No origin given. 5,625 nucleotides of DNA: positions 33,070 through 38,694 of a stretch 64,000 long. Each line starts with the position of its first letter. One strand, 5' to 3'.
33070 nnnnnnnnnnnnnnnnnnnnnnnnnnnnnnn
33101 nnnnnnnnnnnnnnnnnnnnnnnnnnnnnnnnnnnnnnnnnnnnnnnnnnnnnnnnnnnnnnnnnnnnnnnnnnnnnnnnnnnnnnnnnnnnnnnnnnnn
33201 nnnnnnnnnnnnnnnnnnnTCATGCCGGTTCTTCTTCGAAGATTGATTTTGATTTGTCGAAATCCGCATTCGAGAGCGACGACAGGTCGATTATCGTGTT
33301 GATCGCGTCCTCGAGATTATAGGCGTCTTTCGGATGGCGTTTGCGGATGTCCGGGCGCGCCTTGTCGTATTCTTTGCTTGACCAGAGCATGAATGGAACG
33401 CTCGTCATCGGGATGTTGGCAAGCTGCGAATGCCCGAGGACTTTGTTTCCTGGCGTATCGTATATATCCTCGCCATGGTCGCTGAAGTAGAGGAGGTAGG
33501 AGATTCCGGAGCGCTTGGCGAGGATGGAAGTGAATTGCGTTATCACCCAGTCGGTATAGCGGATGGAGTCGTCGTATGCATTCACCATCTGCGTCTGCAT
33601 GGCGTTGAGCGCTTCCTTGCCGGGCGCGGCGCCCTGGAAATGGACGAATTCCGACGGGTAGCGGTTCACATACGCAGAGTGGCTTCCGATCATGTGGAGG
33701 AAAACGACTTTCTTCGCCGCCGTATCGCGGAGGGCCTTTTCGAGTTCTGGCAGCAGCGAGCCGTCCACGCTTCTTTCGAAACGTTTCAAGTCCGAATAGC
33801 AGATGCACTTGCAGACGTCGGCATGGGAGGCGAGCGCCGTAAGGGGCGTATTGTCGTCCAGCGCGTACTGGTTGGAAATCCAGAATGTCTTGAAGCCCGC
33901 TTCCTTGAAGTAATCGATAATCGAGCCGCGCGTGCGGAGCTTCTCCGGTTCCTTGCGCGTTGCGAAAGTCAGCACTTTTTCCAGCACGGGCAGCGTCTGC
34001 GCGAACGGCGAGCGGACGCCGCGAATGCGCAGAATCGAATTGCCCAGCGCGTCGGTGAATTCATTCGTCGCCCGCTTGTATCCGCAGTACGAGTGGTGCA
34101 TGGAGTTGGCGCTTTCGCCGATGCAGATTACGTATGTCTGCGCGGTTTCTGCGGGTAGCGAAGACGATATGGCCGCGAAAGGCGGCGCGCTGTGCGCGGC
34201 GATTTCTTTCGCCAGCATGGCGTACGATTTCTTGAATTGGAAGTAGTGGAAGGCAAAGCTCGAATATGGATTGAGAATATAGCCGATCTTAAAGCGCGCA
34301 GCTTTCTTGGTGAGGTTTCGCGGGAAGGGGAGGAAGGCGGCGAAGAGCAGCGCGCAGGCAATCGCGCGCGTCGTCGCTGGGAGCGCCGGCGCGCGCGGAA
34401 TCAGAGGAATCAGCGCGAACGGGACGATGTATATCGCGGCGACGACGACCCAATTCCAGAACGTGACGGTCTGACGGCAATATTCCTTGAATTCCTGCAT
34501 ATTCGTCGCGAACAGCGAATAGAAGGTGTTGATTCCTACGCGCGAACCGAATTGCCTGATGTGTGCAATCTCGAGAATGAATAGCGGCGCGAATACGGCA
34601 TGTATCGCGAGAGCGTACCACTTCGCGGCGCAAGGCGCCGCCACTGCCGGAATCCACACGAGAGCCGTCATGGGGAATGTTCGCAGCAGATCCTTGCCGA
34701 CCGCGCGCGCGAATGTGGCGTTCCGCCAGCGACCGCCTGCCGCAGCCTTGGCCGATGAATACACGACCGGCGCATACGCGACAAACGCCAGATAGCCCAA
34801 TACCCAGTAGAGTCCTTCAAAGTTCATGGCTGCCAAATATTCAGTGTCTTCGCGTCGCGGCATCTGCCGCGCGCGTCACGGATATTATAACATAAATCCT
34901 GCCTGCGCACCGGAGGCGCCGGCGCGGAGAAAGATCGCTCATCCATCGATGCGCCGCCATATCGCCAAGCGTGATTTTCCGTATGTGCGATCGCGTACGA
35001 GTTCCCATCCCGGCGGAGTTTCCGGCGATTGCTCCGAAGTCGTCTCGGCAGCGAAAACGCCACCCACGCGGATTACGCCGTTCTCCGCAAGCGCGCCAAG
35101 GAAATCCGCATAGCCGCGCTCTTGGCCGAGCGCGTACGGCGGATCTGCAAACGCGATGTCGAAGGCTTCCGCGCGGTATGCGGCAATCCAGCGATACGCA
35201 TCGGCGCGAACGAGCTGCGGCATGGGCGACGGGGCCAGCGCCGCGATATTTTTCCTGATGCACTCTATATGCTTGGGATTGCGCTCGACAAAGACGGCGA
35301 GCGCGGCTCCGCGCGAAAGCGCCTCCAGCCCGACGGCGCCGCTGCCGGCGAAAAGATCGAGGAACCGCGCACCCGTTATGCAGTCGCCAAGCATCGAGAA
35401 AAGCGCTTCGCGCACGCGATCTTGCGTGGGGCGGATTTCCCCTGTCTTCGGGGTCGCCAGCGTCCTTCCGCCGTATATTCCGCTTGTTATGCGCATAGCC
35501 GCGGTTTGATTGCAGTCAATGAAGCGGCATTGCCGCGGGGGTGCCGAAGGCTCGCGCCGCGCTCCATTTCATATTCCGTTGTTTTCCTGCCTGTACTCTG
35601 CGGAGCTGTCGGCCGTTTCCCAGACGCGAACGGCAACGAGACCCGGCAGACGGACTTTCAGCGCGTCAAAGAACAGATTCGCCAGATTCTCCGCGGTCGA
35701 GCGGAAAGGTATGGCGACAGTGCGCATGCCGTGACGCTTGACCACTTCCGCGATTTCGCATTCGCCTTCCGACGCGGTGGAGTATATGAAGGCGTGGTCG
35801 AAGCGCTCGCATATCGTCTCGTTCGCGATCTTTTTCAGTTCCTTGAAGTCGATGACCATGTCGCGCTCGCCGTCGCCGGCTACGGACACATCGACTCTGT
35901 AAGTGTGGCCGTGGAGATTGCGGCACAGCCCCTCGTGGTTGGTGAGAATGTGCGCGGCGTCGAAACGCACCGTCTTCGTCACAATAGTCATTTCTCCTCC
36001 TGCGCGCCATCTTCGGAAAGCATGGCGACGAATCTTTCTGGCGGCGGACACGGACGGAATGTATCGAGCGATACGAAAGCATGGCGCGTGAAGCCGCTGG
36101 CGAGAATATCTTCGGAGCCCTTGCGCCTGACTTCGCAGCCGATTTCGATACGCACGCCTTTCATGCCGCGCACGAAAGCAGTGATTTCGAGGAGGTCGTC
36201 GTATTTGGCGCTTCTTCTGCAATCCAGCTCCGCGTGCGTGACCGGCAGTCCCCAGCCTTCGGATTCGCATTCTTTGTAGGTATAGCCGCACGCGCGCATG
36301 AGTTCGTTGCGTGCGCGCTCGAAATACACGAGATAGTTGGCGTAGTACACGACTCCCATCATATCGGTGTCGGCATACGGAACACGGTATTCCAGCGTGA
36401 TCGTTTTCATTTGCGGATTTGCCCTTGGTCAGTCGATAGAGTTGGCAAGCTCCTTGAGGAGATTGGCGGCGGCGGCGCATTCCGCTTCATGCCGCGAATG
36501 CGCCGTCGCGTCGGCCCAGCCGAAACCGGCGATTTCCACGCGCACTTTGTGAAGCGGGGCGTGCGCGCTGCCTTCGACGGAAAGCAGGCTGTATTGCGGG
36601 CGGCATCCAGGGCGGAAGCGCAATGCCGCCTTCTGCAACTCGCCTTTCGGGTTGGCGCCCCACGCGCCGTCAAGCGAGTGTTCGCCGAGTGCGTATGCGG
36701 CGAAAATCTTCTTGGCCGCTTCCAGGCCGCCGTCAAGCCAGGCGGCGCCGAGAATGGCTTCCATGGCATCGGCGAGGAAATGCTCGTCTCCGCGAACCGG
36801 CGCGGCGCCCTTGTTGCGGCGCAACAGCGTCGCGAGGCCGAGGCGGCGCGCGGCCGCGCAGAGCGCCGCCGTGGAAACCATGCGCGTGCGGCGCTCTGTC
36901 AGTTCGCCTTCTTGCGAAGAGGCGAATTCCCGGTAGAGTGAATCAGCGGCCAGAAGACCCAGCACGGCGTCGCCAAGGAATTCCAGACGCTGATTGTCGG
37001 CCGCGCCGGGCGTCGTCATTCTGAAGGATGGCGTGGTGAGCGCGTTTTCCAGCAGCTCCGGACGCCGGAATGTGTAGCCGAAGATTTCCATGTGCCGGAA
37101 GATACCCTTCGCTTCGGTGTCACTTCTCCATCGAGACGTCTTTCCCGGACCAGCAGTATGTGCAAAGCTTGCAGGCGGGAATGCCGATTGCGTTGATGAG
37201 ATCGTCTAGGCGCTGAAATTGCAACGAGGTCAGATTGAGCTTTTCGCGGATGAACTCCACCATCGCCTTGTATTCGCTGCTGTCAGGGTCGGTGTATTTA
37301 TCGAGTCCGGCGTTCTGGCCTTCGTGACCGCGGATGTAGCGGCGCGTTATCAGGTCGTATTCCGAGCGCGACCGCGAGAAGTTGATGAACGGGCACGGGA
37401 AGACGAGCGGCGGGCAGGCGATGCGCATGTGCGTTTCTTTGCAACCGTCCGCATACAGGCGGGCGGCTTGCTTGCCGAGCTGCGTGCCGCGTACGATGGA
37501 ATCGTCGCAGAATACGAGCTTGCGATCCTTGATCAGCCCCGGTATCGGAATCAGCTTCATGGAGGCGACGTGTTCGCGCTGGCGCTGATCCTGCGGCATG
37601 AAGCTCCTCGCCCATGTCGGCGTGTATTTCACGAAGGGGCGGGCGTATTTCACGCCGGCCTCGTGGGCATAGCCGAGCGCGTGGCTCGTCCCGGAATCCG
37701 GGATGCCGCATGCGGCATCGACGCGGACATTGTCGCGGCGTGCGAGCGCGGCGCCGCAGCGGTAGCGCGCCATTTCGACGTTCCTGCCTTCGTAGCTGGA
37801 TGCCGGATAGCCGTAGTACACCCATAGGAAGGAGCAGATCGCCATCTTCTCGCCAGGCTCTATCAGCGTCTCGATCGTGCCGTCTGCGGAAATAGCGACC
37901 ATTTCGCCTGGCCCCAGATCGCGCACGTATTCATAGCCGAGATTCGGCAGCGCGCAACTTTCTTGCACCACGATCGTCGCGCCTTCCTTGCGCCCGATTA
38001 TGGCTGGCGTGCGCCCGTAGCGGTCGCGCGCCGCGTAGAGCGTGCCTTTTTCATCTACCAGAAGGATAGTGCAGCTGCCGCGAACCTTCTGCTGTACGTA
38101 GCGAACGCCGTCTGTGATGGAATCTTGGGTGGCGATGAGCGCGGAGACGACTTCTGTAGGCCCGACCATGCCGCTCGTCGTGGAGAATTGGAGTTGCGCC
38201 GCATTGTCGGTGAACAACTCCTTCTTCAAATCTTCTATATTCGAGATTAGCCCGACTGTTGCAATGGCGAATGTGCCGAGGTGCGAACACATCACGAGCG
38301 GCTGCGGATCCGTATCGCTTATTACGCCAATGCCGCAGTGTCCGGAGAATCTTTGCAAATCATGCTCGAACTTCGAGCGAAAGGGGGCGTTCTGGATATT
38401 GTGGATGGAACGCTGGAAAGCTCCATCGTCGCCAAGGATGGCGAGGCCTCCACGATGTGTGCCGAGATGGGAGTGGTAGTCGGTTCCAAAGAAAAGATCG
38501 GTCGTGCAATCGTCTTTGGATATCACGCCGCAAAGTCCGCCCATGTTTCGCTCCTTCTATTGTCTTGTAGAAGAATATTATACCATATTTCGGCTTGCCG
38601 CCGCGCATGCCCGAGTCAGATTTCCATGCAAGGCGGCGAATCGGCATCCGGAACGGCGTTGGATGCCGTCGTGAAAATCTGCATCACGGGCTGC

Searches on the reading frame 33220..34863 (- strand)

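Call 86: search_protein_families(library=pfam, proteins=[window:33220-34863:-], max_evalue=0.0001)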
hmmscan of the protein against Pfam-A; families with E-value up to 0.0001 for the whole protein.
window:33220-34863:- (547 aa): 1 family
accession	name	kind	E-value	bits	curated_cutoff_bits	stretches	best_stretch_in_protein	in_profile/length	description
PF00884.28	Sulfatase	-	1.4e-36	126.8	25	1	242-527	1-298/301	Sulfatase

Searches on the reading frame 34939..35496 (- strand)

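Call 86: search_protein_families(library=pfam, proteins=[window:34939-35496:-], max_evalue=0.0001)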
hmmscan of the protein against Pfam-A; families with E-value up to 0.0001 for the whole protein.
window:34939-35496:- (185 aa): 1 family
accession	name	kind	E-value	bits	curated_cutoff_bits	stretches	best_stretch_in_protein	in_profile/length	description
PF03602.21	Cons_hypoth95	-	3.2e-48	164.3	24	1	1-180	1-181/182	Conserved hypothetical protein 95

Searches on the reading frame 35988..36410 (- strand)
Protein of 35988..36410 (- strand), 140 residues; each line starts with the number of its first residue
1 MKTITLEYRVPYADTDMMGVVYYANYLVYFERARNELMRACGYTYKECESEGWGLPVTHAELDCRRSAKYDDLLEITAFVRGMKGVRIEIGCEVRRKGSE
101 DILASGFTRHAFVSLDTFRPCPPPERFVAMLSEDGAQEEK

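Call 86: search_protein_families(library=pfam, proteins=[window:35988-36410:-], max_evalue=0.0001)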
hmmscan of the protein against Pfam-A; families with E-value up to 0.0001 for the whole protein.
window:35988-36410:- (140 aa): 2 families
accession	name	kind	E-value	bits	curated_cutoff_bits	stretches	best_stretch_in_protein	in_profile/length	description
PF13279.12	4HBT_2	-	6e-17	62.7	25.5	1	10-129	1-120/122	Thioesterase-like superfamily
PF03061.28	4HBT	-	6.1e-09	36.5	20.6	1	18-100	1-76/79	Thioesterase superfamily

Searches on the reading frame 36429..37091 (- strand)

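Call 87: search_protein_families(library=pfam, proteins=[window:36429-37091:-], max_evalue=0.0001)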
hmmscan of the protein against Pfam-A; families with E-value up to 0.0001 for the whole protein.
window:36429-37091:- (220 aa): 3 families
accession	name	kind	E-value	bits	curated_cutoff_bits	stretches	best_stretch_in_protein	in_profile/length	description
PF14622.11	Ribonucleas_3_3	-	3.2e-24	86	35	1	11-133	2-123/128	Ribonuclease-III-like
PF00636.31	Ribonuclease_3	-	7.3e-22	78.5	27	1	34-122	1-102/102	Ribonuclease III domain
PF00035.32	dsrm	-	7.6e-08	33.3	23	1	148-215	1-66/66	Double-stranded RNA binding motif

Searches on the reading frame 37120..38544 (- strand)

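Call 87: search_protein_families(library=pfam, proteins=[window:37120-38544:-], max_evalue=0.0001)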
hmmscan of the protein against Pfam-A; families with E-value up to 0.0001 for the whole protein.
window:37120-38544:- (474 aa): 1 family
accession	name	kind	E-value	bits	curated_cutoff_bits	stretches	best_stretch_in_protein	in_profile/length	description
PF13537.11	GATase_7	-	3.2e-10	40.5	25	1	75-192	8-113/123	Glutamine amidotransferase domain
